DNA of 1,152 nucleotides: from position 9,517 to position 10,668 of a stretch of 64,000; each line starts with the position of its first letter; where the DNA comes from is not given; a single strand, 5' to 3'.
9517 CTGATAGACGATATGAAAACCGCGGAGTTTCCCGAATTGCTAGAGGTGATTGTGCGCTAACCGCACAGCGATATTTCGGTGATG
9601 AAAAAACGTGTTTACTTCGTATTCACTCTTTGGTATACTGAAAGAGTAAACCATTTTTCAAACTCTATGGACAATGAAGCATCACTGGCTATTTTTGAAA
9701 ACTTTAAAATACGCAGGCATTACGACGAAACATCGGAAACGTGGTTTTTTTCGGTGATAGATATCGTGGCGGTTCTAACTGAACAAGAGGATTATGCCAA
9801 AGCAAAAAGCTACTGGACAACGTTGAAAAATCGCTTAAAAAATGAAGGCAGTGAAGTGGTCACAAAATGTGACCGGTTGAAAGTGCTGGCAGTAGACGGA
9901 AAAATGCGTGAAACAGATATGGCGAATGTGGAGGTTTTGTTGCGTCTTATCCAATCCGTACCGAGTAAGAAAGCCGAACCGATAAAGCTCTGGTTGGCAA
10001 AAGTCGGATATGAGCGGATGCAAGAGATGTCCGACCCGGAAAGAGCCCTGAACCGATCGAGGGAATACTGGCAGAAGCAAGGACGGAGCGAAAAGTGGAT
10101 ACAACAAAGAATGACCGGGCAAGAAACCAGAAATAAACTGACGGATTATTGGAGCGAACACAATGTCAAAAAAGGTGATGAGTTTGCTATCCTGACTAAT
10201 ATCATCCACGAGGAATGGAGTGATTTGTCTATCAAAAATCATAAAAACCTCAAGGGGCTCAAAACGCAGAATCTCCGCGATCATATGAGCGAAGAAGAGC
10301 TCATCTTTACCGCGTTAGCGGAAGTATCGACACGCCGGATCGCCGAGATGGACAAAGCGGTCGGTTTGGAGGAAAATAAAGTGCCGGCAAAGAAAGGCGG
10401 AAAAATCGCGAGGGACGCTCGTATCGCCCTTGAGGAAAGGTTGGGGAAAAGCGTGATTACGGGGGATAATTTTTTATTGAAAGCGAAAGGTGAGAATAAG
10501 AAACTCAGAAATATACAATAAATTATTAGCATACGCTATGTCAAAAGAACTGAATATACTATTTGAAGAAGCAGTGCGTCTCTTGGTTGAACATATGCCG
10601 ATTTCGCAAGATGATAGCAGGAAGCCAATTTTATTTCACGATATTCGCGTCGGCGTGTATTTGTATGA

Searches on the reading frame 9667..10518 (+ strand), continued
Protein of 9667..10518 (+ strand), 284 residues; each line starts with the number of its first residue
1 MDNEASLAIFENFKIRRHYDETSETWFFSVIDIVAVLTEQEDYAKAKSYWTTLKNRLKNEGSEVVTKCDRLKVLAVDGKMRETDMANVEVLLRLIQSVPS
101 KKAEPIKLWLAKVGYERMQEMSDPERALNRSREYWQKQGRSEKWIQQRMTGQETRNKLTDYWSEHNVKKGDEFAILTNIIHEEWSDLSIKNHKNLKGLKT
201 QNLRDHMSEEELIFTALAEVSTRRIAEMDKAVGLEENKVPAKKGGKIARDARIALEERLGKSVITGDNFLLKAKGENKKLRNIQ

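Call 51: predict_structure(alignment_id=A2)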
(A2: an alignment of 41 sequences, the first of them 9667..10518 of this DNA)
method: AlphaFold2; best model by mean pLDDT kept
length: 284 residues; sequences in the alignment: 41
mean_pLDDT: 59.3   pTM: 0.42
mean pLDDT of the five models: 59.3, 56.3, 54.3, 53.5, 50.5
residues with pLDDT >= 90: 25; 70-90: 78; 50-70: 47; < 50: 134
segments of 3 or more residues with pLDDT < 50: 1-3, 115-128, 147-149, 151-162, 165-167, 169-196, 200-234, 236-238, 263-284
pLDDT, mean of each block of 10 residues (from residue 1): 61 84 80 92 90 90 82 75 85 85 82 47 44 56 59 42 46 40 40 47 41 41 43 46 49 53 40 33 33
secondary structure, 60 per line:
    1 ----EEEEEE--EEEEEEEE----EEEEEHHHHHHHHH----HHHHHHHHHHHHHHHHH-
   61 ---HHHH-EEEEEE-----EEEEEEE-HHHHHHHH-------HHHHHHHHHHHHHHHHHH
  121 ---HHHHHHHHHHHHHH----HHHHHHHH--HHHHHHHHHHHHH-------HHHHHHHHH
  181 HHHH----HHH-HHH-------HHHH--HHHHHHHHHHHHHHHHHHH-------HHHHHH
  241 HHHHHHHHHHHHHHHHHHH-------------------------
elements in order: E5-10 E13-20 E25-29 H30-38 H43-59 H64-67 E69-74 E80-86 H88-95 H103-120 H124-137 H142-149 H152-164 H172-184 H203-206 H209-227 H235-259

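Call 65: search_protein_families(library=phrogs, proteins=[window:9667-10518:+], max_evalue=0.001)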
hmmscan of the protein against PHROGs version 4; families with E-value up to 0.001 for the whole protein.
window:9667-10518:+ (284 aa): 2 families
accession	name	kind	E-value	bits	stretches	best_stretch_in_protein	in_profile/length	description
phrog_15286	-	unknown function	7.9e-87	291.8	1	2-268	2-265/274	-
phrog_28094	-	unknown function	8.4e-11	42.9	1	212-268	1-57/66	-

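Call 66: search_dna_similar(query=window:9667-10518:+, collection=phages, mode=protein, max_rows=15)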
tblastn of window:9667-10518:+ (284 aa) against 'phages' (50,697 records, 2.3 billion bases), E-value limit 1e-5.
Records with a match: 4; places in all: 4; records where one place covers at least 80% of the query: 2.
Best place of each record, by identity: <60% 4.
By first word of the organism name: Bacteriophage 4.
By host as written in the record: - 4.
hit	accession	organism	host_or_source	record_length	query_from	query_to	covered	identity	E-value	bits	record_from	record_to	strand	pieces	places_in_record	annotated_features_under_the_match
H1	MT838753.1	Bacteriophage sp.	human fecal samples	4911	1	268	94%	50.4%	4e-77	260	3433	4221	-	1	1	record has no annotation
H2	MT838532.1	Bacteriophage sp.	human fecal samples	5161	7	268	92%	45.6%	5e-70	239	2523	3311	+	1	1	record has no annotation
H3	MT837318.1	Bacteriophage sp.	human fecal samples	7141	1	174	61%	36.2%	2e-30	125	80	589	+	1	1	record has no annotation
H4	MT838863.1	Bacteriophage sp.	human fecal samples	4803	155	268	40%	51.8%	5e-27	115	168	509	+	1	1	record has no annotation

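Call 67: search_dna_similar(query=window:9667-10518:+, collection=plasmids, mode=protein, max_rows=15)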
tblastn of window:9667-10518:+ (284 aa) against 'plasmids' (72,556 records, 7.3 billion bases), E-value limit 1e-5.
Records with a match: 25; places in all: 27; records where one place covers at least 80% of the query: 9.
Best place of each record, by identity: <60% 25.
By first word of the organism name: Chondrinema 11; Candidatus 4; Haliscomenobacter 2; Parabacteroides 2; Phocaeicola 2; Arcobacter 1; Planktothrix 1; Hymenobacter 1; Treponema 1.
By predicted mobility (MOB-suite, as given by PLSDB): non-mobilizable 23; mobilizable 2.
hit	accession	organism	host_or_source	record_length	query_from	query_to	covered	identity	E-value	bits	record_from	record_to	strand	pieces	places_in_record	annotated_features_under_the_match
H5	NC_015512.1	Haliscomenobacter hydrossis DSM 1100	activated sludge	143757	1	269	95%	48.1%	8e-67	232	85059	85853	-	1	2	Bro-N domain-containing protein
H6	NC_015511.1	Haliscomenobacter hydrossis DSM 1100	activated sludge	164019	1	269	95%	48.1%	2e-66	231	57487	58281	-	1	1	Bro-N domain-containing protein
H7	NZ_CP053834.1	Arcobacter cloacae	cell culture,Sewage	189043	7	268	92%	48.9%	1e-71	246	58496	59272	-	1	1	Bro-N domain-containing protein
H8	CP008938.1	Candidatus Paracaedimonas acanthamoebae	Acanthamoeba polyphaga HN-3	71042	7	284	98%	45.7%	3e-65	227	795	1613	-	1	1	phage antirepressor protein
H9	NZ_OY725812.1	Parabacteroides distasonis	-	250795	1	279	98%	44.0%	8e-73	249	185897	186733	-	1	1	Bro-N domain-containing protein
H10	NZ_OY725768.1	Parabacteroides distasonis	-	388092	1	268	91%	47.3%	2e-56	244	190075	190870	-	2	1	none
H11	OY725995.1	Phocaeicola massiliensis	-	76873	1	268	94%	45.5%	8e-74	252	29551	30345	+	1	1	record has no annotation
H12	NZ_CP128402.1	Candidatus Chlorohelix allophototropha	Single colony of Candidatus Chlorohelix ...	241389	7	270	93%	41.9%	1e-55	200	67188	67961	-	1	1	Bro-N domain-containing protein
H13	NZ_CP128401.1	Candidatus Chlorohelix allophototropha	Single colony of Candidatus Chlorohelix ...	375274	10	279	95%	40.6%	4e-56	201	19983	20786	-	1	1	Bro-N domain-containing protein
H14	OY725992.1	Phocaeicola massiliensis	-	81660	32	245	75%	46.3%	4e-56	201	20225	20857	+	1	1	record has no annotation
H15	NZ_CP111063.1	Chondrinema litorale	Seaweed,red alga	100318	9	217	74%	30.7%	1e-14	81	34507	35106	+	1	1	BRO family protein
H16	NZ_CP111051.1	Chondrinema litorale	Seaweed,red alga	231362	7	190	65%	34.0%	6e-16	85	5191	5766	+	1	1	BRO family protein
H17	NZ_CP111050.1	Chondrinema litorale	Seaweed,red alga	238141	7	153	52%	41.2%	2e-22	104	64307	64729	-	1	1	BRO family protein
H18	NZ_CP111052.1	Chondrinema litorale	Seaweed,red alga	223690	27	185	56%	36.3%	1e-17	90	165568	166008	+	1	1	BRO family protein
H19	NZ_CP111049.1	Chondrinema litorale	Seaweed,red alga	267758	25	181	55%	35.7%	4e-18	91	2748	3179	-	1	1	BRO family protein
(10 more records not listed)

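Call 71: find_encoding_contigs(protein=P0121, flank=1000, max_places=2)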
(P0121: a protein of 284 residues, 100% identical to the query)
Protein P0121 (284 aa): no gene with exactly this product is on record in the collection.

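Call 88: fold_search(model_id=the predicted structure, library=pdb)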
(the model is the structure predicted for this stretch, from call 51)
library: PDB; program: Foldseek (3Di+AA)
matches with E <= 10: 160; with E <= 0.001: 0
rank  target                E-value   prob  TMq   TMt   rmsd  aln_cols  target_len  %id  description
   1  5my8                  2.1e-01  0.51  0.17  0.14   5.6        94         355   12  Crystal structure of SRPK1 in complex with SPHINX31 (released 2017-05-10)
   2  6ej4_C                4.4e-01  0.33  0.17  0.15   7.6       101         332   12  DYRK1A in complex with XMD7-112 (released 2018-08-29)
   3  7zks                  4.9e-01  0.33  0.17  0.15   5.6        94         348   12  SRPK1 IN COMPLEX WITH INHIBITOR (released 2023-02-22)
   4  5xv7                  4.9e-01  0.33  0.17  0.14   5.7        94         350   12  SRPK1 in complex with Alectinib (released 2018-03-14)
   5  3n1t_B                5.8e-01  0.13  0.13  0.21   9.2        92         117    9  Crystal structure of the H101A mutant ecHint GMP complex (released 2010-10-20)
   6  4wua                  7.6e-01  0.28  0.17  0.15   5.7        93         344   11  Crystal structure of human SRPK1 complexed to an inhibitor SRPIN340 (released 2015-09-16)
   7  6eis_C                8.0e-01  0.23  0.17  0.15   7.7       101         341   12  DYRK1A in complex with JWC-055 (released 2018-08-29)
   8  1wbp_A                9.5e-01  0.20  0.17  0.15   6.0        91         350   11  SRPK1 bound to 9mer docking motif peptide (released 2005-10-19)
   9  7z1l_O                9.5e-01  0.06  0.14  0.08  25.4       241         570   12  Structure of yeast RNA Polymerase III Pre-Termination Complex (PTC) (released 2022-08-31)
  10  7pqs_A                1.0e+00  0.21  0.17  0.14   5.7        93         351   11  SRPK1 in complex with MSC2711186 (released 2021-12-15)
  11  3n1t_F                1.1e+00  0.09  0.13  0.21   9.2        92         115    9  Crystal structure of the H101A mutant ecHint GMP complex (released 2010-10-20)
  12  4fj3_B                1.1e+00  0.12  0.16  0.19  13.4       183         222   14  14-3-3 isoform zeta in complex with a diphoyphorylated C-RAF peptide (released 2012-09-05)
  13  5m35_B                1.2e+00  0.16  0.18  0.22  13.8       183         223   12  The molecular tweezer CLR01 stabilizes a disordered protein-protein interface (released 2017-11-15)
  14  4n7y_B                1.2e+00  0.15  0.18  0.22  14.0       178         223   15  Crystal structure of 14-3-3zeta in complex with a 8-carbon-linker cyclic peptide derived from ExoS (released 2014-02-19)
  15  6fna_B                1.2e+00  0.13  0.16  0.19  14.0       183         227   15  Mono- and bivalent 14-3-3 inhibitors for characterizing supramolecular lysine-PEG interactions in proteins (released 2018-07-04)
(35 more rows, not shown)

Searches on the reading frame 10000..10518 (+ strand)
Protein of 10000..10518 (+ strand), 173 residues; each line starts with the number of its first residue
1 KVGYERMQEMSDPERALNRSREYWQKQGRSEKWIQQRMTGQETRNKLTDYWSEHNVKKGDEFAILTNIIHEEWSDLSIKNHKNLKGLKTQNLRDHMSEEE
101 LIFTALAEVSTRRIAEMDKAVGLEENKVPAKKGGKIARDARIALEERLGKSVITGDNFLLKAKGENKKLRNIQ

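Call 40: search_protein_families(library=pfam, proteins=[window:10000-10518:+], max_evalue=5)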
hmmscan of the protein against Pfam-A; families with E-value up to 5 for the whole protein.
window:10000-10518:+ (173 aa): 2 families
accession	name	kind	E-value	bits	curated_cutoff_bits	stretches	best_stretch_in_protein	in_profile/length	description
PF17902.7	SH3_10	-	0.16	12.5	22.8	1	48-74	19-46/65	SH3 domain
PF16476.10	DUF5053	-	0.4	10.8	26.6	1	28-50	23-45/71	Domain of unknown function (DUF5053)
